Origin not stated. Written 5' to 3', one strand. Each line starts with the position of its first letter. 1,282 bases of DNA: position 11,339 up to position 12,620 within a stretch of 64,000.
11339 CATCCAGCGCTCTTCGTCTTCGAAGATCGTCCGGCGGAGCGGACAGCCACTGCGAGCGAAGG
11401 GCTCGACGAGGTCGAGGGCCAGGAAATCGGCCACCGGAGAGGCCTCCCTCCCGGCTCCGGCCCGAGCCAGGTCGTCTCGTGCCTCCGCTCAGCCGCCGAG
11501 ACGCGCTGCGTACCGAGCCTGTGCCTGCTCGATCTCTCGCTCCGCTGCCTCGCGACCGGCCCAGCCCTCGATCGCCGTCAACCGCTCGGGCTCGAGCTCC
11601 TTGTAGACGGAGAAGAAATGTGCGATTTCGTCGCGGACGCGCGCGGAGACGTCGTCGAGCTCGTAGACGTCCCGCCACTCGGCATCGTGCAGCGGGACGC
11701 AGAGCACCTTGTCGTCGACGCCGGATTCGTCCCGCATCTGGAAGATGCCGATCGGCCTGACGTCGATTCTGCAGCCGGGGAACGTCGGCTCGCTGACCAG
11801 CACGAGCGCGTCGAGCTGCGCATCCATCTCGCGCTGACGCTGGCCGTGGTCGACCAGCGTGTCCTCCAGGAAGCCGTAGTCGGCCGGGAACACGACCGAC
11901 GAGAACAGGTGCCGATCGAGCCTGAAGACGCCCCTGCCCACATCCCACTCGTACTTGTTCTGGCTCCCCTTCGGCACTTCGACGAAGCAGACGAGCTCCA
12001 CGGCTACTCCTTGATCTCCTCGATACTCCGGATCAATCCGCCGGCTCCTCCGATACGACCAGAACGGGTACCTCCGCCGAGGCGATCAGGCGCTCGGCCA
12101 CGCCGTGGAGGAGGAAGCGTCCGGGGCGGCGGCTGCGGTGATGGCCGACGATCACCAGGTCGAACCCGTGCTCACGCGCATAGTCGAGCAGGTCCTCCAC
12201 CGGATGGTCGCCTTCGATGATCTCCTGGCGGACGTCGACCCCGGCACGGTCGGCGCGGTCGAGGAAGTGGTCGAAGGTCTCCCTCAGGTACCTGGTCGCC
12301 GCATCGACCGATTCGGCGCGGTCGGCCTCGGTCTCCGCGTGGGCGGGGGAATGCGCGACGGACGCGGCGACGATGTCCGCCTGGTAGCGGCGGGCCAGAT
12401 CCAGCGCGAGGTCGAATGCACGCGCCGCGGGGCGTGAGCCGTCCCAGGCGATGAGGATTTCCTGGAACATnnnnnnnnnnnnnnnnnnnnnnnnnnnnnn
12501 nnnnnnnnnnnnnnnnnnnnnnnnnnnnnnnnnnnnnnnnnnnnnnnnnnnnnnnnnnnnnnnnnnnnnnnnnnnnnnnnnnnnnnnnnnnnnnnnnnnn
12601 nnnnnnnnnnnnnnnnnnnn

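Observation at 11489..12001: Riboswitch-controlled family I pyrophosphatase with an altered metal-binding aspartate segment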

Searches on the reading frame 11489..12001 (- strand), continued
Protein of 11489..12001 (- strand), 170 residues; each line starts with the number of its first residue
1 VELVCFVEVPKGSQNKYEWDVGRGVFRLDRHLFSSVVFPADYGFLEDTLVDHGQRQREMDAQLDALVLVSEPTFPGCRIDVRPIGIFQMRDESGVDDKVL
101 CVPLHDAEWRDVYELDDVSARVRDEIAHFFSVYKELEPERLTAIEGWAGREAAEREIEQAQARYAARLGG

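Call 81: find_encoding_contigs(protein=P0002, flank=10000, max_places=1)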
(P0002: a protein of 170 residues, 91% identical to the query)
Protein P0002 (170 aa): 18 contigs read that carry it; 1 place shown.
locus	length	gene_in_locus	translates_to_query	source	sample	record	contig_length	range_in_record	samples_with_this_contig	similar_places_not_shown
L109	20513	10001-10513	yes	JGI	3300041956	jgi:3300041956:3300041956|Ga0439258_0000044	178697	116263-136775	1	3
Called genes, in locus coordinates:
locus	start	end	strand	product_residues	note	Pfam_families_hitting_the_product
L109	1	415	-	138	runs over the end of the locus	PF00583:Acetyltransf_1, PF13673:Acetyltransf_10, PF13508:Acetyltransf_7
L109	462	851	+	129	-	PF07883:Cupin_2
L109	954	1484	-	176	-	-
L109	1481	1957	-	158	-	-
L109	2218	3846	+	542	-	PF00146:NADHdh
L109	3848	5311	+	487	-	PF00361:Proton_antipo_M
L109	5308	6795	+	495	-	PF00329:Complex1_30kDa, PF00374:NiFeSe_Hases (weak), PF00346:Complex1_49kDa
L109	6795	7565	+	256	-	PF13459:Fer4_15 (faint), PF01058:Oxidored_q6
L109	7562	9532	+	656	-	PF00361:Proton_antipo_M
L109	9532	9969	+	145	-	PF00582:Usp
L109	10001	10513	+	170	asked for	PF00719:Pyrophosphatase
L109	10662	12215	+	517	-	PF00488:MutS_V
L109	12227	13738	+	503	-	PF00488:MutS_V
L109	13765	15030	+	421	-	PF07690:MFS_1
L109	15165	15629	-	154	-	PF00702:Hydrolase (weak)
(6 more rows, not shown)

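Call 82: find_encoding_contigs(protein=P0090, flank=10000, max_places=1)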
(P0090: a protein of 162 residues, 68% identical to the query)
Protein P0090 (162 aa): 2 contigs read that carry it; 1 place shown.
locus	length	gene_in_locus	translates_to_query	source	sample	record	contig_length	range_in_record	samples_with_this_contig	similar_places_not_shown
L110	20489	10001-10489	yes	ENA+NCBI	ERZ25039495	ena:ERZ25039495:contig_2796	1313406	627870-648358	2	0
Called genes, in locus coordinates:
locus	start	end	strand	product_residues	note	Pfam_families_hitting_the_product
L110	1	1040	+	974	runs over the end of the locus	PF12705:PDDEXK_1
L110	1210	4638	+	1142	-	PF00580:UvrD-helicase, PF13245:AAA_19, PF13361:UvrD_C, PF13538:UvrD_C_2 (faint), PF12705:PDDEXK_1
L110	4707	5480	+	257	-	PF00730:HhH-GPD, PF00633:HHH (weak)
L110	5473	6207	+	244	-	PF01209:Ubie_methyltran, PF08241:Methyltransf_11, PF08242:Methyltransf_12 (weak), PF13649:Methyltransf_25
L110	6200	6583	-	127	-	PF02622:DUF179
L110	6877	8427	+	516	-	PF00488:MutS_V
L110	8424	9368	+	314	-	-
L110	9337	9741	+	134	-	PF00488:MutS_V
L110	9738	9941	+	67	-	-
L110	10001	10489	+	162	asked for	PF00719:Pyrophosphatase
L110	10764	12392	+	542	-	PF00146:NADHdh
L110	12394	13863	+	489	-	PF00361:Proton_antipo_M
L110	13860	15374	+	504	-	PF00329:Complex1_30kDa, PF00374:NiFeSe_Hases (weak), PF00346:Complex1_49kDa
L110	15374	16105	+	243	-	PF01058:Oxidored_q6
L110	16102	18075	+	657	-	PF00361:Proton_antipo_M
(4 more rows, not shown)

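Call 83: find_encoding_contigs(protein=P0040, flank=10000, max_places=1)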
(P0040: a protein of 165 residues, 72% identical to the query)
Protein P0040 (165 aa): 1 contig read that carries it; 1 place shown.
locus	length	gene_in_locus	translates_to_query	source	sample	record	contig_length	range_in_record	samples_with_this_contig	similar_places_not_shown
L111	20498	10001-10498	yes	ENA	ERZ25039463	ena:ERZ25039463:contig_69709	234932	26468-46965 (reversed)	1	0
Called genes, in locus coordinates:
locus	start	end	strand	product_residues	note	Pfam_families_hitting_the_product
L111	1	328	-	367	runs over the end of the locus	PF07690:MFS_1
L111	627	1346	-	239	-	-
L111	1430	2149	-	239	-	PF01545:Cation_efflux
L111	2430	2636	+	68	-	PF00146:NADHdh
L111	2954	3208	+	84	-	-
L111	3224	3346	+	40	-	-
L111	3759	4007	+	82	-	-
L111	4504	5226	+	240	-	PF00361:Proton_antipo_M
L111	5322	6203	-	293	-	-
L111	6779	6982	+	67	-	PF00346:Complex1_49kDa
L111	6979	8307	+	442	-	PF01058:Oxidored_q6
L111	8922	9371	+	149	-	-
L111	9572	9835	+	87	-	-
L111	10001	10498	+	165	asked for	PF00719:Pyrophosphatase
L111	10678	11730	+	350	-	PF08240:ADH_N, PF00107:ADH_zinc_N, PF13602:ADH_zinc_N_2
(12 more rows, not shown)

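Call 84: find_encoding_contigs(protein=P0048, flank=10000, max_places=1)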
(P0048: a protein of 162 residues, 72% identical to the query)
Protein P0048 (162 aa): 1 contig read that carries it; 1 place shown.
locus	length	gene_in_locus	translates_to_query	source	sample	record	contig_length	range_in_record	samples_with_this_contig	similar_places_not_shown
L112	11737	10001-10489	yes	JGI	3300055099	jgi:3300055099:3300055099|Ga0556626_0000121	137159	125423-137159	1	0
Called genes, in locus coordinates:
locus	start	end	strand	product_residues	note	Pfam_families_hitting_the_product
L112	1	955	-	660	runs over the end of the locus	PF00361:Proton_antipo_M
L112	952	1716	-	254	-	PF01058:Oxidored_q6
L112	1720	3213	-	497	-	PF00329:Complex1_30kDa (weak), PF00374:NiFeSe_Hases, PF00346:Complex1_49kDa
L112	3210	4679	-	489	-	PF00361:Proton_antipo_M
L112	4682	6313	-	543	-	PF00146:NADHdh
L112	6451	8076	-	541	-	PF00488:MutS_V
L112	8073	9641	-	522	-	PF00488:MutS_V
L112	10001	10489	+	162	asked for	PF00719:Pyrophosphatase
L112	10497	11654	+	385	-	PF13646:HEAT_2 (weak), PF02985:HEAT (faint), PF03130:HEAT_PBS (faint), PF13646:HEAT_2, PF21581:SCD (faint), PF13646:HEAT_2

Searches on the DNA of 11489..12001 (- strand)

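Call 23: search_rna_families(sources=[L085, L086, L087, L088, L089, L090, L091, L092, L093, L094, L095, L096, L097, L098, L099, L100, L005], threshold=gathering)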
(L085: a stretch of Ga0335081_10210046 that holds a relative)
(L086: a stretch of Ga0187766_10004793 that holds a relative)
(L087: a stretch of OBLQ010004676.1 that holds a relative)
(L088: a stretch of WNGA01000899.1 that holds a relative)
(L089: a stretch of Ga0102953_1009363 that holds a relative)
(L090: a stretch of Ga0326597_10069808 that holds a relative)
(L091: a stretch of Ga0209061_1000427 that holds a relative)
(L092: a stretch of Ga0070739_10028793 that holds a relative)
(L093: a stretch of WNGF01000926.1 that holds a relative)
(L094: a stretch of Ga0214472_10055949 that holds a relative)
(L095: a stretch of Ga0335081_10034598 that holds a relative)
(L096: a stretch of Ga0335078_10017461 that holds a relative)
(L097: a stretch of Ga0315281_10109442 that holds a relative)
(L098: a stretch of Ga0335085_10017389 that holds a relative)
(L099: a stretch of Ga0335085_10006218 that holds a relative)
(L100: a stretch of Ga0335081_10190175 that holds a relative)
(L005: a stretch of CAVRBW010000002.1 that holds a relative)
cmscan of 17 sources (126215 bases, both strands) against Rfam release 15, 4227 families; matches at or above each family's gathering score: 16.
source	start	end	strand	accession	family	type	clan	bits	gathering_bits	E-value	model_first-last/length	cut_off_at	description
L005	16444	16517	-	RF00005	tRNA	Gene; tRNA;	CL00001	74.8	29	2.9e-14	1-71/71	no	tRNA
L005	16079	16140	-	RF01734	Fluoride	Cis-reg; riboswitch;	-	50.8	34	7.9e-11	1-64/64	no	Fluoride riboswitch aptamer (crcB RNA motif)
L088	5542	5602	+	RF01734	Fluoride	Cis-reg; riboswitch;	-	50.3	34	1.1e-10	1-64/64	no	Fluoride riboswitch aptamer (crcB RNA motif)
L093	3301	3361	+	RF01734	Fluoride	Cis-reg; riboswitch;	-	50.3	34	1.1e-10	1-64/64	no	Fluoride riboswitch aptamer (crcB RNA motif)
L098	7769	7828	+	RF01734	Fluoride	Cis-reg; riboswitch;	-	48.7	34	3.8e-10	1-64/64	no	Fluoride riboswitch aptamer (crcB RNA motif)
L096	8403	8463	-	RF01734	Fluoride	Cis-reg; riboswitch;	-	48.6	34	4e-10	1-64/64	no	Fluoride riboswitch aptamer (crcB RNA motif)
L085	1156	1215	+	RF01734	Fluoride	Cis-reg; riboswitch;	-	47.9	34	7e-10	1-64/64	no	Fluoride riboswitch aptamer (crcB RNA motif)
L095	4292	4352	+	RF01734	Fluoride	Cis-reg; riboswitch;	-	47.9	34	6.9e-10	1-64/64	no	Fluoride riboswitch aptamer (crcB RNA motif)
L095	2231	2292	+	RF01734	Fluoride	Cis-reg; riboswitch;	-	47.7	34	7.7e-10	1-64/64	no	Fluoride riboswitch aptamer (crcB RNA motif)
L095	7773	7832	-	RF01734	Fluoride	Cis-reg; riboswitch;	-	45.9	34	3.1e-09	1-64/64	no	Fluoride riboswitch aptamer (crcB RNA motif)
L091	3041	3102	-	RF01734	Fluoride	Cis-reg; riboswitch;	-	45.8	34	3.2e-09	1-64/64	no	Fluoride riboswitch aptamer (crcB RNA motif)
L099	9320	9379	+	RF01734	Fluoride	Cis-reg; riboswitch;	-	44.7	34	7.9e-09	1-64/64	no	Fluoride riboswitch aptamer (crcB RNA motif)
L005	9908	9975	+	RF01734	Fluoride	Cis-reg; riboswitch;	-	43.8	34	1.5e-08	1-64/64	no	Fluoride riboswitch aptamer (crcB RNA motif)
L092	4065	4131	-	RF01734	Fluoride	Cis-reg; riboswitch;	-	42.7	34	3.3e-08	1-64/64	no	Fluoride riboswitch aptamer (crcB RNA motif)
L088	2167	2226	+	RF01734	Fluoride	Cis-reg; riboswitch;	-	42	34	5.9e-08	1-64/64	no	Fluoride riboswitch aptamer (crcB RNA motif)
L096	10319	10378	+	RF01734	Fluoride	Cis-reg; riboswitch;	-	41.2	34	1.1e-07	1-64/64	no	Fluoride riboswitch aptamer (crcB RNA motif)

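Call 76: search_rna_families(sources=[L107, L108, L101, L102, L103, L104, L105, L106], threshold=gathering)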
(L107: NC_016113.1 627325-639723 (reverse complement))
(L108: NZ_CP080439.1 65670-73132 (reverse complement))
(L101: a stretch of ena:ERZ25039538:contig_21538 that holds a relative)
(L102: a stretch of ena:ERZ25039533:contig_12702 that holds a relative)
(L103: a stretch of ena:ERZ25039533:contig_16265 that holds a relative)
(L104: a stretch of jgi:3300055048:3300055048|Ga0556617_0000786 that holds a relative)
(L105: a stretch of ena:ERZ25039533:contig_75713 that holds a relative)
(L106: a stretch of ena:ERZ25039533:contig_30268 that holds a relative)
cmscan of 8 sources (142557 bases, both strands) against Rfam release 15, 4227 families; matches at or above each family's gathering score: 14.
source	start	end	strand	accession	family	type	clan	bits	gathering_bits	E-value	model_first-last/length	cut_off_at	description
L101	16447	16508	+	RF01734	Fluoride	Cis-reg; riboswitch;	-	50.8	34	8.4e-11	1-64/64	no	Fluoride riboswitch aptamer (crcB RNA motif)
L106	15684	15744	-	RF01734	Fluoride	Cis-reg; riboswitch;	-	49.6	34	2.1e-10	1-64/64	no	Fluoride riboswitch aptamer (crcB RNA motif)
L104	10569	10631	+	RF01734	Fluoride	Cis-reg; riboswitch;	-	48.5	34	4.9e-10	1-64/64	no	Fluoride riboswitch aptamer (crcB RNA motif)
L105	10691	10772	+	RF01734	Fluoride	Cis-reg; riboswitch;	-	47.9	34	7.8e-10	1-64/64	no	Fluoride riboswitch aptamer (crcB RNA motif)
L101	12003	12062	-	RF01734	Fluoride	Cis-reg; riboswitch;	-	46.6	34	2e-09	1-64/64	no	Fluoride riboswitch aptamer (crcB RNA motif)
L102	2503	2584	+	RF01734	Fluoride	Cis-reg; riboswitch;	-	45.7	34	4.1e-09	1-64/64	no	Fluoride riboswitch aptamer (crcB RNA motif)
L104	17681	17741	-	RF01734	Fluoride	Cis-reg; riboswitch;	-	45.5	34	4.8e-09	1-64/64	no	Fluoride riboswitch aptamer (crcB RNA motif)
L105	9904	9970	+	RF01734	Fluoride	Cis-reg; riboswitch;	-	42.3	34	5.3e-08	1-64/64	no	Fluoride riboswitch aptamer (crcB RNA motif)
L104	20297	20358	+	RF01734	Fluoride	Cis-reg; riboswitch;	-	39.4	34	4.8e-07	1-64/64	no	Fluoride riboswitch aptamer (crcB RNA motif)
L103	9911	9977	+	RF01734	Fluoride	Cis-reg; riboswitch;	-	39.2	34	5.6e-07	1-64/64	no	Fluoride riboswitch aptamer (crcB RNA motif)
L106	15772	15836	+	RF01734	Fluoride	Cis-reg; riboswitch;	-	36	34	6e-06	1-64/64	no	Fluoride riboswitch aptamer (crcB RNA motif)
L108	6344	6417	-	RF01734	Fluoride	Cis-reg; riboswitch;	-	35.7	34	7.8e-06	1-64/64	no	Fluoride riboswitch aptamer (crcB RNA motif)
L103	9814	9879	-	RF01734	Fluoride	Cis-reg; riboswitch;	-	34.3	34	2.2e-05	1-64/64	no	Fluoride riboswitch aptamer (crcB RNA motif)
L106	9466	9532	+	RF01734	Fluoride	Cis-reg; riboswitch;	-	34.3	34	2.2e-05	1-64/64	no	Fluoride riboswitch aptamer (crcB RNA motif)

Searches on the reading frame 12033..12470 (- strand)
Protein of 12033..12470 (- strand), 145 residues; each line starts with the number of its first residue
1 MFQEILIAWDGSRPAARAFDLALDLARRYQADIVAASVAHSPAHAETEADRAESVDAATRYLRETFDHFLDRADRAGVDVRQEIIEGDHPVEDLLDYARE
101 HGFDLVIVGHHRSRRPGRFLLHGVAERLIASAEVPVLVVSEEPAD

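Call 5: search_protein_families(library=pfam, proteins=[window:12033-12470:-])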
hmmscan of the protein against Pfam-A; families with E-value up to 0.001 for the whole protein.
window:12033-12470:- (145 aa): 1 family
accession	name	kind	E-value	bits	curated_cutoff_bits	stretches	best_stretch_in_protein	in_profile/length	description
PF00582.32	Usp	-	3.1e-28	99.5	24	1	1-139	1-140/141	Universal stress protein family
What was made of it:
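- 12033..12470 (-): Universal stress protein gene, 31 nt upstream of ppa in the same operon. PF00582, E=3e-28 (call 5).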
